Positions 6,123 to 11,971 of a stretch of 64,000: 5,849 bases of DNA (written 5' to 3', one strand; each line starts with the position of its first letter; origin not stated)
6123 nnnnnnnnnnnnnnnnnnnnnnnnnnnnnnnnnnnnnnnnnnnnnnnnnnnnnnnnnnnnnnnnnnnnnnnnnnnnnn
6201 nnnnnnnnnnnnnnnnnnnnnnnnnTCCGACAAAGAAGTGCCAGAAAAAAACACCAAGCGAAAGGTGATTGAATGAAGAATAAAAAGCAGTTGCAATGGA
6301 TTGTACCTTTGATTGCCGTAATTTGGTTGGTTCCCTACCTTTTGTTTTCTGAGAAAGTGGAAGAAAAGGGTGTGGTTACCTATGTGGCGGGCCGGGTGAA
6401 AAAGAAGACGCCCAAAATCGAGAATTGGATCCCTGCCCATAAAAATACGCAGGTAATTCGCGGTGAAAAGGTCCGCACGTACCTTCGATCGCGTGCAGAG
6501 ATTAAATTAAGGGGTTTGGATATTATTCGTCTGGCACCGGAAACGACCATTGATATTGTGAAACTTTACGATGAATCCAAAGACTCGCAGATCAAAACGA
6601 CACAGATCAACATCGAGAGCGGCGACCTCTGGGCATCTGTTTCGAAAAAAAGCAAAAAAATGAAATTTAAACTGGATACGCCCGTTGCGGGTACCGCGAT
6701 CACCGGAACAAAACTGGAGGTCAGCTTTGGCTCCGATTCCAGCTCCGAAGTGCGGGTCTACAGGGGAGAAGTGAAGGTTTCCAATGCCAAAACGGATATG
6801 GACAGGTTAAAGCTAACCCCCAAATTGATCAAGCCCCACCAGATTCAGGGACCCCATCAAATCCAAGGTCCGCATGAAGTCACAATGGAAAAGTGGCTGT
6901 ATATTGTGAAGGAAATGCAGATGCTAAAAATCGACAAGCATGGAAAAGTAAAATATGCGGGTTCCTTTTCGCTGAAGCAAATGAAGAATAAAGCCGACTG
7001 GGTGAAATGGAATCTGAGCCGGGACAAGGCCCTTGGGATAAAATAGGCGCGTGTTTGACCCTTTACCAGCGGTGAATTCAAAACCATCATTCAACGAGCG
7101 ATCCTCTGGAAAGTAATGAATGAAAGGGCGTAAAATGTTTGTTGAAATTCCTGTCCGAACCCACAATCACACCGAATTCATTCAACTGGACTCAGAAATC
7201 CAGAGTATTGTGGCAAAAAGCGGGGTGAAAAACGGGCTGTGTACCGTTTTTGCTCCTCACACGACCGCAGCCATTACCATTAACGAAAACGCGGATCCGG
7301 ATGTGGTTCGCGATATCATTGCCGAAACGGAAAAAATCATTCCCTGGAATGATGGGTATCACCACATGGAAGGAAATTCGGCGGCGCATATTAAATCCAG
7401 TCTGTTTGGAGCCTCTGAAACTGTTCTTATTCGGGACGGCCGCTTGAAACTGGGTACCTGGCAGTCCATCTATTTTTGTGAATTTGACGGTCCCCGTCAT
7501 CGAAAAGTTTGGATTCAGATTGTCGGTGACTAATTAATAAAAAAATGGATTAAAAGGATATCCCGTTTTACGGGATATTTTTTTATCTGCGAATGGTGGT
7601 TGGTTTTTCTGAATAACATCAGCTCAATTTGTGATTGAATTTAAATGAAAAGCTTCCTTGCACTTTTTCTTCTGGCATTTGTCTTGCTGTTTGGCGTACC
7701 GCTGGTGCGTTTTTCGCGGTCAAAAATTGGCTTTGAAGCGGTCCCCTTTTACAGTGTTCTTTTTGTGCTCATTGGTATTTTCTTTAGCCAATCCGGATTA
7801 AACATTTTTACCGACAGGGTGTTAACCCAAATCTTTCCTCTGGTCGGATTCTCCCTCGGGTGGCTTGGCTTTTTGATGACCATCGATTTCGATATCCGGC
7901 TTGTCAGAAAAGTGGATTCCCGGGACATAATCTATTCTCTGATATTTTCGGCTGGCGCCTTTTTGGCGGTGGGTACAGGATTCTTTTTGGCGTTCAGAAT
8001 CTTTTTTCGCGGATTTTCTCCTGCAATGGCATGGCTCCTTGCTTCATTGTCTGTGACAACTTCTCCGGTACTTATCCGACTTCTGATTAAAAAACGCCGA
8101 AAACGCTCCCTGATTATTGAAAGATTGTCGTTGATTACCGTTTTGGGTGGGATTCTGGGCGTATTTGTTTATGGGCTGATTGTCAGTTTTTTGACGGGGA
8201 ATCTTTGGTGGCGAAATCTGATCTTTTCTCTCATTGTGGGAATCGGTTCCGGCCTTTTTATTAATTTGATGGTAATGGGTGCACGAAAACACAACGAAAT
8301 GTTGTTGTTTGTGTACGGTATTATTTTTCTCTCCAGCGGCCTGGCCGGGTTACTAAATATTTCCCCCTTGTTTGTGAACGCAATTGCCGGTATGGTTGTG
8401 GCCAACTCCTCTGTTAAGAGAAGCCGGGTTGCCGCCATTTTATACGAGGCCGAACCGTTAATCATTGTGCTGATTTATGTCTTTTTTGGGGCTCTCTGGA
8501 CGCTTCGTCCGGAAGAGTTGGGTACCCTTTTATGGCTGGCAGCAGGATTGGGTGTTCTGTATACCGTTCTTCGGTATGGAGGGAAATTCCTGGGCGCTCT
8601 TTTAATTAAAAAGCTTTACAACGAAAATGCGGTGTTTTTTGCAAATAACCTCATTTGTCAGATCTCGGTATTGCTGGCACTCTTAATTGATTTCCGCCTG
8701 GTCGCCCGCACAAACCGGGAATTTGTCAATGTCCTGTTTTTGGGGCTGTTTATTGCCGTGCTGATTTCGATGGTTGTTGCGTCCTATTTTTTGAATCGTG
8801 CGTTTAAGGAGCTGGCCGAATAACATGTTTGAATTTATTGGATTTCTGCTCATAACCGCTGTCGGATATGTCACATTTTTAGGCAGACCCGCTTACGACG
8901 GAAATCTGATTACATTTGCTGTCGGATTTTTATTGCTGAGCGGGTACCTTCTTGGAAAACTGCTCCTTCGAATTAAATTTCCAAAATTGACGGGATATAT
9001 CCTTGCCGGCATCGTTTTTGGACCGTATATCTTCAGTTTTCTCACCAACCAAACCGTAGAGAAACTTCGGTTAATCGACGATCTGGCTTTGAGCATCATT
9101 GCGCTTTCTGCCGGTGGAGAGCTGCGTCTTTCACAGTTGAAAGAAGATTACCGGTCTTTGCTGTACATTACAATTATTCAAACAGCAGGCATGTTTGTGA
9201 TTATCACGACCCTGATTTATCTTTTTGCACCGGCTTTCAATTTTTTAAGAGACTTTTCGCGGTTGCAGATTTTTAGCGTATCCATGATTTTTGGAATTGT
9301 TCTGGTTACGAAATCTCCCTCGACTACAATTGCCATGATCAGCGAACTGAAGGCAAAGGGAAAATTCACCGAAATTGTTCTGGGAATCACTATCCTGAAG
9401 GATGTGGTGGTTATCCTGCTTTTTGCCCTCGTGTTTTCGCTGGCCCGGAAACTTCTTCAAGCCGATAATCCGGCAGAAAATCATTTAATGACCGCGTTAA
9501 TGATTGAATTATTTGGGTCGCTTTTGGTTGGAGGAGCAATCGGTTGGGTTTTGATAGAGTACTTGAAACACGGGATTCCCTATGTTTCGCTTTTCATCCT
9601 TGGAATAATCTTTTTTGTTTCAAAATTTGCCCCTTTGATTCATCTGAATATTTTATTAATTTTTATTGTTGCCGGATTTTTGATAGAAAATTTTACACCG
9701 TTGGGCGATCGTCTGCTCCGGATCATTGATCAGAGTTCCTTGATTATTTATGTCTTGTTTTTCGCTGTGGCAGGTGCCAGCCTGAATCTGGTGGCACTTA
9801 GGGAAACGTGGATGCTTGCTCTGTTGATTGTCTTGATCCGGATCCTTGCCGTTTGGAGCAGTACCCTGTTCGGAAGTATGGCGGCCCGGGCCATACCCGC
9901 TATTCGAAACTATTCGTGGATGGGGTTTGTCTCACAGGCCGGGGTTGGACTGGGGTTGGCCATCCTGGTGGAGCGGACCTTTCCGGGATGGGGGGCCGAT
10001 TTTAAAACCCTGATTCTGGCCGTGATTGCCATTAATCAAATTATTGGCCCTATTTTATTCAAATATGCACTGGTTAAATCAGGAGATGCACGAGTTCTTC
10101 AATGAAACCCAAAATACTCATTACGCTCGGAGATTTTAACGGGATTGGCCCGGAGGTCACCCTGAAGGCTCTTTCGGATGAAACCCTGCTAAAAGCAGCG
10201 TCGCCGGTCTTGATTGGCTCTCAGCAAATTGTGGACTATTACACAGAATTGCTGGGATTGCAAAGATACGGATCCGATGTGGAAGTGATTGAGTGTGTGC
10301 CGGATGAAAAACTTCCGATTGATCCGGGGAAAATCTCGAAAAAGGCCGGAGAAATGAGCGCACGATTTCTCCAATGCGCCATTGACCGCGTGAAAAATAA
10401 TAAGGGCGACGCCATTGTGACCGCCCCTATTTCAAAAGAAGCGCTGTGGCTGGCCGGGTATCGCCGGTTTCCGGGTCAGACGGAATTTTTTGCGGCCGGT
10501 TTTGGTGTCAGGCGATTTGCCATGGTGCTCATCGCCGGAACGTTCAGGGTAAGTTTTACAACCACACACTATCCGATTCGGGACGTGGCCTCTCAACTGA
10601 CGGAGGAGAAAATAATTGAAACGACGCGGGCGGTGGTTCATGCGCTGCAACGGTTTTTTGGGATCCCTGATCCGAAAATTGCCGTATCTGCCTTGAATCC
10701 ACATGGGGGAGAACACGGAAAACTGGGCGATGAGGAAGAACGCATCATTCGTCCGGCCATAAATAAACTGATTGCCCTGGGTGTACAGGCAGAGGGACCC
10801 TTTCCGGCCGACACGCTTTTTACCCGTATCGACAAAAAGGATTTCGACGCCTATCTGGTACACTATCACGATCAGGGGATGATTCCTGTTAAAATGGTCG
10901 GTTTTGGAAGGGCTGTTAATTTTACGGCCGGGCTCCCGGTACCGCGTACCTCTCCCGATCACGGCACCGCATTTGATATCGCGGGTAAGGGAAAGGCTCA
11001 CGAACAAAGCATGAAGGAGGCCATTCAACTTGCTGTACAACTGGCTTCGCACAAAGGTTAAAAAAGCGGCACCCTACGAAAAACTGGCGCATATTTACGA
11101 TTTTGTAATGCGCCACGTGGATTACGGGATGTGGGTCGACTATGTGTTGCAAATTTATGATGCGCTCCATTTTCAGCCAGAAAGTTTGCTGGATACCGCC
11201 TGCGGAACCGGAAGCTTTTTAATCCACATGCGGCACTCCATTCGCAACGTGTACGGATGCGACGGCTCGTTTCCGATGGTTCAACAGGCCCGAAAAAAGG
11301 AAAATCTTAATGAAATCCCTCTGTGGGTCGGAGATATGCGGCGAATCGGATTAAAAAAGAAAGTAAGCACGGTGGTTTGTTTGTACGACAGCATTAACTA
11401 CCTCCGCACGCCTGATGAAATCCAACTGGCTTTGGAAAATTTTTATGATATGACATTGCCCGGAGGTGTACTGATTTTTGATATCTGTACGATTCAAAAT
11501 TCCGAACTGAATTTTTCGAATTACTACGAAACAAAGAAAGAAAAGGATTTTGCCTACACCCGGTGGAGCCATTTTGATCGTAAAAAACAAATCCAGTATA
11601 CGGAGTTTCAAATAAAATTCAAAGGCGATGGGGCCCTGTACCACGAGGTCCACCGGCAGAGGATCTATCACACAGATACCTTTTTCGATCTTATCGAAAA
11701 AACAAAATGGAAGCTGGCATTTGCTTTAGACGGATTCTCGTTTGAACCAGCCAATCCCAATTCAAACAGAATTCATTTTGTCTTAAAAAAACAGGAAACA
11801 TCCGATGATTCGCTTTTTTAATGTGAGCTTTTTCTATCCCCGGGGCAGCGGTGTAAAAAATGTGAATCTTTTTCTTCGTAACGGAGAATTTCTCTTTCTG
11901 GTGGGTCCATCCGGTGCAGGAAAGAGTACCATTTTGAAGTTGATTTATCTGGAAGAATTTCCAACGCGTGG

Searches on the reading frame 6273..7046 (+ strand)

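Call 38: search_protein_families(library=pfam, proteins=[window:6273-7046:+], max_evalue=0.001)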
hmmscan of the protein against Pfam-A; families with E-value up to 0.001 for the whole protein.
window:6273-7046:+ (257 aa): 1 family
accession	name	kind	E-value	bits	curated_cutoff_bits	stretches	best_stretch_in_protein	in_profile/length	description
PF04773.18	FecR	-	2.7e-14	53.8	24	1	66-168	2-97/97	FecR protein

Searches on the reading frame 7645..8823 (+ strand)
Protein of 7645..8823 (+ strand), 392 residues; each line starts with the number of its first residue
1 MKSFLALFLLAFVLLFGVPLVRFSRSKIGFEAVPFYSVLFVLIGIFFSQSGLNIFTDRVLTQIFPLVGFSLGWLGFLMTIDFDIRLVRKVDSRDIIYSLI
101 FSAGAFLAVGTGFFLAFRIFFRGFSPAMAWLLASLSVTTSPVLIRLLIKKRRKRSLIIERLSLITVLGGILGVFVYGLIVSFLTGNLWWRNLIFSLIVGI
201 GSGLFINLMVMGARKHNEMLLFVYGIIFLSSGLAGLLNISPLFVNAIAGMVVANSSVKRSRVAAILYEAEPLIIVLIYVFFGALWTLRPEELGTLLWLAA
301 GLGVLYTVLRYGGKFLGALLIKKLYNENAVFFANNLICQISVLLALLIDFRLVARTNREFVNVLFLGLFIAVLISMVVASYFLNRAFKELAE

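Call 38: search_protein_families(library=pfam, proteins=[window:7645-8823:+], max_evalue=0.001)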
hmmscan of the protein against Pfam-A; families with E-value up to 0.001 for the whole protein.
window:7645-8823:+ (392 aa): 1 family
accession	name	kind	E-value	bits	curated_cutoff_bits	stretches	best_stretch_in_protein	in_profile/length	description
PF00999.27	Na_H_Exchanger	-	4.6e-09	36.1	26.2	1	15-380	4-366/375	Sodium/hydrogen exchanger, transmembrane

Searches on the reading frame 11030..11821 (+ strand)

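Call 38: search_protein_families(library=pfam, proteins=[window:11030-11821:+], max_evalue=0.001)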
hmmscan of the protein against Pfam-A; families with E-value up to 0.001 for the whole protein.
window:11030-11821:+ (263 aa): 5 families
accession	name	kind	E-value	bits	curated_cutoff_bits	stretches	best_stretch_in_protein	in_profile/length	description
PF13649.12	Methyltransf_25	-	3.2e-12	47.4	27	1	54-146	2-97/97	Methyltransferase domain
PF08241.18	Methyltransf_11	-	1.2e-11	45.6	21.2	1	54-150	1-95/95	Methyltransferase domain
PF13489.12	Methyltransf_23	-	3.3e-07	30.6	27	1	45-153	19-119/164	Methyltransferase domain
PF08242.18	Methyltransf_12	-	6.1e-07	30.5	30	1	54-148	1-98/98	Methyltransferase domain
PF13847.12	Methyltransf_31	-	6.2e-05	23.1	27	1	52-169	6-126/145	Methyltransferase domain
